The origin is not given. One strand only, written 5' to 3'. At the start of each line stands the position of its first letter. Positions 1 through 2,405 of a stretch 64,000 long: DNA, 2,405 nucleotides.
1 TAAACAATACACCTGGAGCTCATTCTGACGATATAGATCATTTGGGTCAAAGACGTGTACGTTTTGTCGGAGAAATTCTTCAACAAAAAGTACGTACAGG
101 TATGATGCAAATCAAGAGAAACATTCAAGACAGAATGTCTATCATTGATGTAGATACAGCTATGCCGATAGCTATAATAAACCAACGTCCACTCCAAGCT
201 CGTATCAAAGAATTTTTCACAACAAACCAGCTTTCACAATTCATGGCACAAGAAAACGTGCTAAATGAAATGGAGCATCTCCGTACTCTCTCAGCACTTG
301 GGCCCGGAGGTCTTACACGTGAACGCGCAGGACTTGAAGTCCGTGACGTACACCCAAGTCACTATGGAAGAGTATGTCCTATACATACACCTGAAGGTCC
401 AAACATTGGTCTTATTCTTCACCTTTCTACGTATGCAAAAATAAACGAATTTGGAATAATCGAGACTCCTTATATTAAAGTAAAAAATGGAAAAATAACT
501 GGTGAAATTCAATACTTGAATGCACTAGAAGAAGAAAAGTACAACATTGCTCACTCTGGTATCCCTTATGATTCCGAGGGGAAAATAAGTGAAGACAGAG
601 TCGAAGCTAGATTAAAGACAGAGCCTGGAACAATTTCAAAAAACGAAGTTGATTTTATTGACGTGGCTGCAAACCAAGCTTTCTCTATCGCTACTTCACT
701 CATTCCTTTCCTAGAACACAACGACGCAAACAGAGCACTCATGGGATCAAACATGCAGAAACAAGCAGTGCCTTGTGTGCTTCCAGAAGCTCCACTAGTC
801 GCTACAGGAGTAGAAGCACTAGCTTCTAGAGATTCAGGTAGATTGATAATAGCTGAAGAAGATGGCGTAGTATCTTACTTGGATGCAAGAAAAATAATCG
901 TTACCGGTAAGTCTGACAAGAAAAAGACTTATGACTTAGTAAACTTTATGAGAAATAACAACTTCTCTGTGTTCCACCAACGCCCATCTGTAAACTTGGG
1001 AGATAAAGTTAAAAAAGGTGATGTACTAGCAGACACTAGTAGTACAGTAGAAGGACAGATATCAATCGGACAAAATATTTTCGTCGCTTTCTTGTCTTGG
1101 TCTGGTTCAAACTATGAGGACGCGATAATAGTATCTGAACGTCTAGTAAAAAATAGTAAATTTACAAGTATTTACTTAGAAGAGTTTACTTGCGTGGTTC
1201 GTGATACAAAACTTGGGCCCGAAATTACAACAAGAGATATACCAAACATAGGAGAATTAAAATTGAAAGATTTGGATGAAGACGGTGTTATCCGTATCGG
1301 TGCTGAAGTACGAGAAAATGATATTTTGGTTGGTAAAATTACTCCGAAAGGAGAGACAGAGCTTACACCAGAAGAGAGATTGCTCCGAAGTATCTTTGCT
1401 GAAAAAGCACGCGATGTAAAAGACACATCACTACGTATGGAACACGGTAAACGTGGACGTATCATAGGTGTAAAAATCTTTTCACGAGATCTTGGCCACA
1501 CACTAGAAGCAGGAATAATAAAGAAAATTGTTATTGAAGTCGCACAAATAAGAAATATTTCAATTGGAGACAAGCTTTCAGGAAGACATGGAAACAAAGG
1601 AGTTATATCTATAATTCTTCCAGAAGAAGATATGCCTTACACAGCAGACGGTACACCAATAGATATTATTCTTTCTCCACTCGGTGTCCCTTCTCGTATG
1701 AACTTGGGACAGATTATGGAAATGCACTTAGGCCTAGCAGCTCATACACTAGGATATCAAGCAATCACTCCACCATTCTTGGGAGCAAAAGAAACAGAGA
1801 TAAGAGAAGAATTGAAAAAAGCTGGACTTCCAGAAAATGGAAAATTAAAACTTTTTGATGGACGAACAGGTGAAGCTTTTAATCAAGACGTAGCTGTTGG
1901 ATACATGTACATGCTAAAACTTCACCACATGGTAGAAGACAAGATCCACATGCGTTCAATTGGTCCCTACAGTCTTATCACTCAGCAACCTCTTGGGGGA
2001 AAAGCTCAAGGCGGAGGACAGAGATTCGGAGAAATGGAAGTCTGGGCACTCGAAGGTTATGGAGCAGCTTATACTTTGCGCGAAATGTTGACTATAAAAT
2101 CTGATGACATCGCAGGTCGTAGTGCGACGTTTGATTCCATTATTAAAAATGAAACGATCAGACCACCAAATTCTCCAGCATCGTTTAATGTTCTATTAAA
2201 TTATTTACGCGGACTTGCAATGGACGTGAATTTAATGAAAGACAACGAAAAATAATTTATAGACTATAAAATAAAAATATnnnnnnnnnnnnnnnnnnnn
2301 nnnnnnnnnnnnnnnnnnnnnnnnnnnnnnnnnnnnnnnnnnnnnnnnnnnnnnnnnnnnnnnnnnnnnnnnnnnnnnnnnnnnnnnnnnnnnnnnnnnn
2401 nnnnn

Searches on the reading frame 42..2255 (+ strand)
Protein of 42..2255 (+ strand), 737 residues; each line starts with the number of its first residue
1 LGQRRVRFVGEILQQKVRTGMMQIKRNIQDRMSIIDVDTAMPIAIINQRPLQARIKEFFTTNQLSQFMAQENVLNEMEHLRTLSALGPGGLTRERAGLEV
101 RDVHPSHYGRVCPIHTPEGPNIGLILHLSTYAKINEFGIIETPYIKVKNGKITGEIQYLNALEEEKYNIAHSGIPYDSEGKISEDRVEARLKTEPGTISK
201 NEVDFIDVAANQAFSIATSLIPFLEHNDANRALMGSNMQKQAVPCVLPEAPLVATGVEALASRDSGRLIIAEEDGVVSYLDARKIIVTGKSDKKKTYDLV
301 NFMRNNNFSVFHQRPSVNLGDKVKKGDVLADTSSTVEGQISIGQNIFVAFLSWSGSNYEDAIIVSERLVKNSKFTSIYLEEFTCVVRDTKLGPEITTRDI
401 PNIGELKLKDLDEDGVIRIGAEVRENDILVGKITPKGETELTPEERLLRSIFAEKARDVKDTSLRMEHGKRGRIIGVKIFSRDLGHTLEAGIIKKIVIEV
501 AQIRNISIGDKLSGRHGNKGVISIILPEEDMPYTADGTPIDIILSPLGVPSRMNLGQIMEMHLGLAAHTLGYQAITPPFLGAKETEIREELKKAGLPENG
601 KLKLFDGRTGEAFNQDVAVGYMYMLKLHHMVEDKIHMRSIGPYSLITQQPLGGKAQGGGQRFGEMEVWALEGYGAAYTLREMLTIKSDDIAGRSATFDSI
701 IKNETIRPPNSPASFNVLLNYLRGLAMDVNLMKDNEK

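Call 58: search_protein_families(library=pfam, proteins=[window:42-2255:+], max_evalue=0.00001)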
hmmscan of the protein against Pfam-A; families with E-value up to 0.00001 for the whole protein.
window:42-2255:+ (737 aa): 4 families
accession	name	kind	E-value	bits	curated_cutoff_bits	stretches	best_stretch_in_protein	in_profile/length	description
PF00562.33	RNA_pol_Rpb2_6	-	2.2e-128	429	23.4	1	270-656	1-373/373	RNA polymerase Rpb2, domain 6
PF04565.21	RNA_pol_Rpb2_3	-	4.7e-27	94.4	21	1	66-134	1-68/68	RNA polymerase Rpb2, domain 3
PF04560.25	RNA_pol_Rpb2_7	-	1e-22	80.8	32.1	1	658-733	1-86/87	RNA polymerase Rpb2, domain 7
PF10385.14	RNA_pol_Rpb2_45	-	4.7e-19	68.6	28.2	1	144-209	1-66/66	RNA polymerase beta subunit external 1 domain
